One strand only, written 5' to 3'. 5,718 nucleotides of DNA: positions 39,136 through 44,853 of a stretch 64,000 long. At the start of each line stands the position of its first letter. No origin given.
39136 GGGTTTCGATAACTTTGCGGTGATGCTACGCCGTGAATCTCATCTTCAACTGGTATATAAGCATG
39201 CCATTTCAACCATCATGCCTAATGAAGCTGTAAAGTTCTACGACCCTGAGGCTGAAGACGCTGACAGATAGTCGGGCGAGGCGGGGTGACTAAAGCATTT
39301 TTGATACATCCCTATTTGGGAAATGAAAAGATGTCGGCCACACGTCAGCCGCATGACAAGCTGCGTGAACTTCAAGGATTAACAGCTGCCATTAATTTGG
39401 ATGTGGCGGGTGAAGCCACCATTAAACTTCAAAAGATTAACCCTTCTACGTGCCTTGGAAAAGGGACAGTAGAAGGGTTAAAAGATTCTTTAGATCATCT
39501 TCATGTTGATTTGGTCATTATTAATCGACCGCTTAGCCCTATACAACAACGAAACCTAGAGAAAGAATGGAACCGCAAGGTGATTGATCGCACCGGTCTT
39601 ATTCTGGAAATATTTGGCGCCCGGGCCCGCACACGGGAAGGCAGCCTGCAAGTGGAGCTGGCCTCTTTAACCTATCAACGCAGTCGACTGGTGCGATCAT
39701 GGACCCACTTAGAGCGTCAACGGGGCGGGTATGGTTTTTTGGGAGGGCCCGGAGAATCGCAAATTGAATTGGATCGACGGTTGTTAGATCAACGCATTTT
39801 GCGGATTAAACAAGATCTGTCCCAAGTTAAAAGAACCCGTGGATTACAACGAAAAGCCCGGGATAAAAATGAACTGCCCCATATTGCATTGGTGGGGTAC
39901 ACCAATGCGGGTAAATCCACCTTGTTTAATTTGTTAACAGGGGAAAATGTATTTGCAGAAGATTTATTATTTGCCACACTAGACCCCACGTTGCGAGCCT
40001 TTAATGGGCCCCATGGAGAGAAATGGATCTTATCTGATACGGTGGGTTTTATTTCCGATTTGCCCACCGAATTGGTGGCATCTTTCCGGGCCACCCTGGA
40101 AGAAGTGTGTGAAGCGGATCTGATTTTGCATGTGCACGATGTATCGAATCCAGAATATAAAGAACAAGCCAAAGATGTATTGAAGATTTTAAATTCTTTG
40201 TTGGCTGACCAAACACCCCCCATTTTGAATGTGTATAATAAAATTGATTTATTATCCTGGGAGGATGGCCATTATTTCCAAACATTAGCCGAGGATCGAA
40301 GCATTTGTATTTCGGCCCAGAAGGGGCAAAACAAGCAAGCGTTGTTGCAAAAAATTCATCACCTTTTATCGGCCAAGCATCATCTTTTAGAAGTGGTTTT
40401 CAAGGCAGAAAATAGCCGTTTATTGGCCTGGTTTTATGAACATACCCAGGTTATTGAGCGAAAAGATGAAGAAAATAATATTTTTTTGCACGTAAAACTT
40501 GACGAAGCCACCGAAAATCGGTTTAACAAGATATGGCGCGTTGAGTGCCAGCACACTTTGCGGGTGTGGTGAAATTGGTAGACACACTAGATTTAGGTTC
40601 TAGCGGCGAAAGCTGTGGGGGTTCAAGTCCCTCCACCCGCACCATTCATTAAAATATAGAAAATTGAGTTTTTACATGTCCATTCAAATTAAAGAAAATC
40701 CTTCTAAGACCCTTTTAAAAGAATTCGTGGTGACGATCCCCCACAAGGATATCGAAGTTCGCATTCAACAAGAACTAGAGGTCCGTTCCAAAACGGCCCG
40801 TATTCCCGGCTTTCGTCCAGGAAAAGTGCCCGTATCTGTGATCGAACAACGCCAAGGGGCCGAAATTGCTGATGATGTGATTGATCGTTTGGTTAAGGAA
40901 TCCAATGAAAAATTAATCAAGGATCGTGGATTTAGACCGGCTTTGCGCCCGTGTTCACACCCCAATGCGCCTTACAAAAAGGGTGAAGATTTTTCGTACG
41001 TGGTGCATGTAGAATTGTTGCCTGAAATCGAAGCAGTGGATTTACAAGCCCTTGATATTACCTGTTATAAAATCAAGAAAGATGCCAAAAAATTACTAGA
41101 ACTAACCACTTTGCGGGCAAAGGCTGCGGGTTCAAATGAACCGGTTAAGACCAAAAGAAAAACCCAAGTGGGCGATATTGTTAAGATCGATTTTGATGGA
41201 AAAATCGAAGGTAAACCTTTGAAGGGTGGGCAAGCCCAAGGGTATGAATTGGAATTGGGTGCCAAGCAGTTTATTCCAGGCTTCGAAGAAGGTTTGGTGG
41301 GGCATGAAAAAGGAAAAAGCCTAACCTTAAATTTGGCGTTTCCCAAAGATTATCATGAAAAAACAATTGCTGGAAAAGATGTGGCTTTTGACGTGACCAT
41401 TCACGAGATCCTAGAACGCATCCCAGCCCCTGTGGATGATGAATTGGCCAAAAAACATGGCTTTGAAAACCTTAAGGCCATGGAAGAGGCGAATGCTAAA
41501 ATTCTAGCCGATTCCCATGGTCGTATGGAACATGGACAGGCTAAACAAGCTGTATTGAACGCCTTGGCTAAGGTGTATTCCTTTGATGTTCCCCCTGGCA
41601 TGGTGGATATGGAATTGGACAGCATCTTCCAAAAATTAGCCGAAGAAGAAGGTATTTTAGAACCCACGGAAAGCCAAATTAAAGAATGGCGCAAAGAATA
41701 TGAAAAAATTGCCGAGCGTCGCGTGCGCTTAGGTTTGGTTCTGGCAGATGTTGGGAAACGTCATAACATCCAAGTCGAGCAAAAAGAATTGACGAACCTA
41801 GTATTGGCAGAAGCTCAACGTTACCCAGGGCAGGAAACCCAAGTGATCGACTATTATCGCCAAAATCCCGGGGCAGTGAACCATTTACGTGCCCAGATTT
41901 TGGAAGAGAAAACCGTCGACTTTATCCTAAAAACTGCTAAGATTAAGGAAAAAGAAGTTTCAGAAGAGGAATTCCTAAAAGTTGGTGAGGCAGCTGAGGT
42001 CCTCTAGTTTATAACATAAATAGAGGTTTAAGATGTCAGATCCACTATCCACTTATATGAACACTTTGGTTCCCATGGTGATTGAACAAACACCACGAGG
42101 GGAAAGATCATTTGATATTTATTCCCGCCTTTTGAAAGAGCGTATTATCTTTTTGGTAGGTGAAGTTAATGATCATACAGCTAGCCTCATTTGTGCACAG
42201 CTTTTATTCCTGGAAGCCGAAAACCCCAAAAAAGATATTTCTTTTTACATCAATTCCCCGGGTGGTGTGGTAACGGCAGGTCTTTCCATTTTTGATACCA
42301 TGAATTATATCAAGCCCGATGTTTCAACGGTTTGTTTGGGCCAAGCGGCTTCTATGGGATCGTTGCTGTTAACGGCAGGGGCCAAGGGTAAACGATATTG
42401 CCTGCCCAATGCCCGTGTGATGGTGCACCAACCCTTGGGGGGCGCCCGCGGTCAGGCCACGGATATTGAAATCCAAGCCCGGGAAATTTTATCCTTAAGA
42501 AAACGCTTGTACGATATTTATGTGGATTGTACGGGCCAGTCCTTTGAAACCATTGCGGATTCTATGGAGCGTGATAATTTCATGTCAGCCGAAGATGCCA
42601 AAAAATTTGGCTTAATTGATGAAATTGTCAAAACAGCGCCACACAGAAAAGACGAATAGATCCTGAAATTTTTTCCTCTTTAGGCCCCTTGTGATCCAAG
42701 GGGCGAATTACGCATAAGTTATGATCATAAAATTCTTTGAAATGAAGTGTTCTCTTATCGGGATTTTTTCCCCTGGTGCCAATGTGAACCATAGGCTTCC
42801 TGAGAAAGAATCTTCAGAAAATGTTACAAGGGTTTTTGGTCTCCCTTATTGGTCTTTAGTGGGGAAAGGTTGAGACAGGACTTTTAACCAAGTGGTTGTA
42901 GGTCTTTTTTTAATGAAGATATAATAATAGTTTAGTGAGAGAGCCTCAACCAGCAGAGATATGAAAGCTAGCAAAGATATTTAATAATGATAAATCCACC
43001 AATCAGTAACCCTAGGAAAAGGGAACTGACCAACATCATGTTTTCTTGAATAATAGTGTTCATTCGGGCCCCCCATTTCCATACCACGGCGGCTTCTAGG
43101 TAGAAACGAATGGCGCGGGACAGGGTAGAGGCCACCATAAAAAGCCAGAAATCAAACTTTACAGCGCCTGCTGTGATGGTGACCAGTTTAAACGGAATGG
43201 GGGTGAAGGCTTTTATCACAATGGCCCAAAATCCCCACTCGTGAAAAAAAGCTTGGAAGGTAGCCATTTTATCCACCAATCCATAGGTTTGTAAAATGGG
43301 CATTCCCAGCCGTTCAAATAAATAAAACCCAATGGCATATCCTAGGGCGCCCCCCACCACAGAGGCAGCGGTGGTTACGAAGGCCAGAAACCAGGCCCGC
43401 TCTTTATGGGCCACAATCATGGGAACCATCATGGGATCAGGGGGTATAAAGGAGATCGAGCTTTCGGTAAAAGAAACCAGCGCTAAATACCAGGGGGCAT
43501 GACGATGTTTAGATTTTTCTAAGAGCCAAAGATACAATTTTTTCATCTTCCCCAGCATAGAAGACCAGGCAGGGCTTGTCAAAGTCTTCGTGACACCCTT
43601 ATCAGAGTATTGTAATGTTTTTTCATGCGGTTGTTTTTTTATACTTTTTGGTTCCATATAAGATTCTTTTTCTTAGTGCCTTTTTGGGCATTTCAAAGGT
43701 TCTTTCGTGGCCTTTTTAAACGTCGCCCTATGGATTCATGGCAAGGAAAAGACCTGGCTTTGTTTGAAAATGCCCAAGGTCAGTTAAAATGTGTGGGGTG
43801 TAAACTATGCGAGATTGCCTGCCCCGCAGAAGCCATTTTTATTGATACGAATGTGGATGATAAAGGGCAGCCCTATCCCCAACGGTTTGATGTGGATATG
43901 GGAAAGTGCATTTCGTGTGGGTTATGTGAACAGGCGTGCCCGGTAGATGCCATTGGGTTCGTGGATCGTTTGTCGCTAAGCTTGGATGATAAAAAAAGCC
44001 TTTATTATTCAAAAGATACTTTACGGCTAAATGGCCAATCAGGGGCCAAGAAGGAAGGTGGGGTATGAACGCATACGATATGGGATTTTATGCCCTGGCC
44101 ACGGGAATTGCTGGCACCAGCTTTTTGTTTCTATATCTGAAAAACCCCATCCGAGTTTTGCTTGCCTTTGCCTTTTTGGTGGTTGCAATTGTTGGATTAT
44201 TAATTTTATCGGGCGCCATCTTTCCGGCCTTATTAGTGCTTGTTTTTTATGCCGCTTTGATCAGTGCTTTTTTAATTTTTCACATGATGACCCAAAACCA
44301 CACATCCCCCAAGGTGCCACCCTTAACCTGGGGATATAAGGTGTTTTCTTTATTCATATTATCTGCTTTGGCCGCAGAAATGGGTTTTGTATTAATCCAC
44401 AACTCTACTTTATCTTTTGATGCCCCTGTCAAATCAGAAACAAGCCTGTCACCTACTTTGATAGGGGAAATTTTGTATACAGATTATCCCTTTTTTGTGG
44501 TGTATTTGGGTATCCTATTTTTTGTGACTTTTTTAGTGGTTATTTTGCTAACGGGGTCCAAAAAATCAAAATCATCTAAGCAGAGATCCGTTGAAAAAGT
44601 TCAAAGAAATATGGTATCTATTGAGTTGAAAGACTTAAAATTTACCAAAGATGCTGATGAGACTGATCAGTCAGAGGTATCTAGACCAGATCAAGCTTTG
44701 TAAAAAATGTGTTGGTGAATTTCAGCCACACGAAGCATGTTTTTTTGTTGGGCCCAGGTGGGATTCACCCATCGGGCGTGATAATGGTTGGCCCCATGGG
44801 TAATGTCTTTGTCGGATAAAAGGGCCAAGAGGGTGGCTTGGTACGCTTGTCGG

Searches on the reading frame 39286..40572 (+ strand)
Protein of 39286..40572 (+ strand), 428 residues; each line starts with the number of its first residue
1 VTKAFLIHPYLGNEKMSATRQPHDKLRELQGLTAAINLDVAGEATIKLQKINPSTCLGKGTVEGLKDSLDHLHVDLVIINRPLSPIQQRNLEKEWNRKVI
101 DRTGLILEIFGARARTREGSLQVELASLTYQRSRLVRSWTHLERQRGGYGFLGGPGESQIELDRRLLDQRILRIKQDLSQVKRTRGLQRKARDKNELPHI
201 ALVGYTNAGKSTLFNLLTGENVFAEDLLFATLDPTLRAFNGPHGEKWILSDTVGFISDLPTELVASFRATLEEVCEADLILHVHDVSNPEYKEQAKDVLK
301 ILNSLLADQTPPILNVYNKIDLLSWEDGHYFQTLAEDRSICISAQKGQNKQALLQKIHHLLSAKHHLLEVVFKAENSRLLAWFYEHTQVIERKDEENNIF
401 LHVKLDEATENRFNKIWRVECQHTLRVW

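Call 40: search_protein_families(library=pfam, proteins=[window:39286-40572:+], max_evalue=0.00001)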
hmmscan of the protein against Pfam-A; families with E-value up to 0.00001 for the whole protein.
window:39286-40572:+ (428 aa): 4 families
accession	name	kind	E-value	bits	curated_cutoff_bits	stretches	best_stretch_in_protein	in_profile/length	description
PF16360.10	GTP-bdg_M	-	4.7e-28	98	29.5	1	113-192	1-79/79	GTP-binding GTPase Middle Region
PF13167.11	GTP-bdg_N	-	4.3e-27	95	25.4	1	24-110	2-88/89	GTP-binding GTPase N-terminal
PF01926.29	MMR_HSR1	-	7.8e-22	78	21.9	1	199-319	1-113/113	50S ribosome-binding GTPase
PF19275.4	HflX_C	-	3.2e-09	37.2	26.4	1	336-410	9-84/102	HflX C-terminal domain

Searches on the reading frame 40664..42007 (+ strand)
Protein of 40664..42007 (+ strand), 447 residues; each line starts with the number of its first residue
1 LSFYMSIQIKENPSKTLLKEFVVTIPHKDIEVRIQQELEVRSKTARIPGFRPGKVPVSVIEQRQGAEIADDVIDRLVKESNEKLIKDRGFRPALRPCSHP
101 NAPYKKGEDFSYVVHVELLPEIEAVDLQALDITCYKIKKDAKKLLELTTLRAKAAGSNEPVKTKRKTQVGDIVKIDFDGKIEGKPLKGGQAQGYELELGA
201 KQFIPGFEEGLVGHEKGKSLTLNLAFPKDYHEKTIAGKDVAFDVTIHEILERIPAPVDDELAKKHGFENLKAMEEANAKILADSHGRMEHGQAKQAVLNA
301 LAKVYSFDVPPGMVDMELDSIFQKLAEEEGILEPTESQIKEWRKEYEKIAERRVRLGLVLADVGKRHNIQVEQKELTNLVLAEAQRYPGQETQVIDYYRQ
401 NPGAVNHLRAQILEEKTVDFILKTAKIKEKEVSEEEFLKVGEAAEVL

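Call 40: search_protein_families(library=pfam, proteins=[window:40664-42007:+], max_evalue=0.00001)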
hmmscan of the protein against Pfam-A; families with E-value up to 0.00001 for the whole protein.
window:40664-42007:+ (447 aa): 3 families
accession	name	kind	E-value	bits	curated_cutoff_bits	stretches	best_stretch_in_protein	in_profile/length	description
PF05698.19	Trigger_C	-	3.5e-28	99.1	22.7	1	289-422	21-161/162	Bacterial trigger factor protein (TF) C-terminus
PF05697.18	Trigger_N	-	4.1e-27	95.7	22.2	1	5-141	1-134/144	Bacterial trigger factor protein (TF)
PF00254.34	FKBP_C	-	9e-15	55.2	21.1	1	164-246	2-93/94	FKBP-type peptidyl-prolyl cis-trans isomerase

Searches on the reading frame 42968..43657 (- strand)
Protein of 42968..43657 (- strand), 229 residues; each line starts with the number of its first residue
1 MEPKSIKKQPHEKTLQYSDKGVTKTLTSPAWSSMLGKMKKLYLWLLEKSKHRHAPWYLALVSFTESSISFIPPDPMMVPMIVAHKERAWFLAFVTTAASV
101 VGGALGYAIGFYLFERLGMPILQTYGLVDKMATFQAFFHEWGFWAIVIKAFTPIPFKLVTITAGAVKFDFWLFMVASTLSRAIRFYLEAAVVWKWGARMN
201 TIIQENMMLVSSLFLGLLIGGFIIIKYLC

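Call 40: search_protein_families(library=pfam, proteins=[window:42968-43657:-], max_evalue=0.00001)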
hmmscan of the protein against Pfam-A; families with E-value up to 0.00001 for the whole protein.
window:42968-43657:- (229 aa): 1 family
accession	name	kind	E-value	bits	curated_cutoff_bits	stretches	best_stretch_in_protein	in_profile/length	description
PF09335.16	VTT_dom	-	3.6e-13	50.5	33.9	1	84-191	14-120/123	VTT domain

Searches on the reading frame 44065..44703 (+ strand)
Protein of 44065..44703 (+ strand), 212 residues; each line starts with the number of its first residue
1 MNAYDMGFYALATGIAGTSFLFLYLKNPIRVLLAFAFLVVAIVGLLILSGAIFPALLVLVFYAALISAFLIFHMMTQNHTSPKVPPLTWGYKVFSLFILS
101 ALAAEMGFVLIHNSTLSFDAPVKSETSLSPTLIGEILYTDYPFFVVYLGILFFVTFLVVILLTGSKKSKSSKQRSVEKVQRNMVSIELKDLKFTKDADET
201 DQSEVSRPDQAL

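Call 40: search_protein_families(library=pfam, proteins=[window:44065-44703:+], max_evalue=0.00001)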
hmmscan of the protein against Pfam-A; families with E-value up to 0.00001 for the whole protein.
window:44065-44703:+ (212 aa): 1 family
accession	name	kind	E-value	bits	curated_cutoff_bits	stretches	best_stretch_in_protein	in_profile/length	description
PF00499.25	Oxidored_q3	-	4.7e-12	46.3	33.2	1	19-162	2-146/146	NADH-ubiquinone/plastoquinone oxidoreductase chain 6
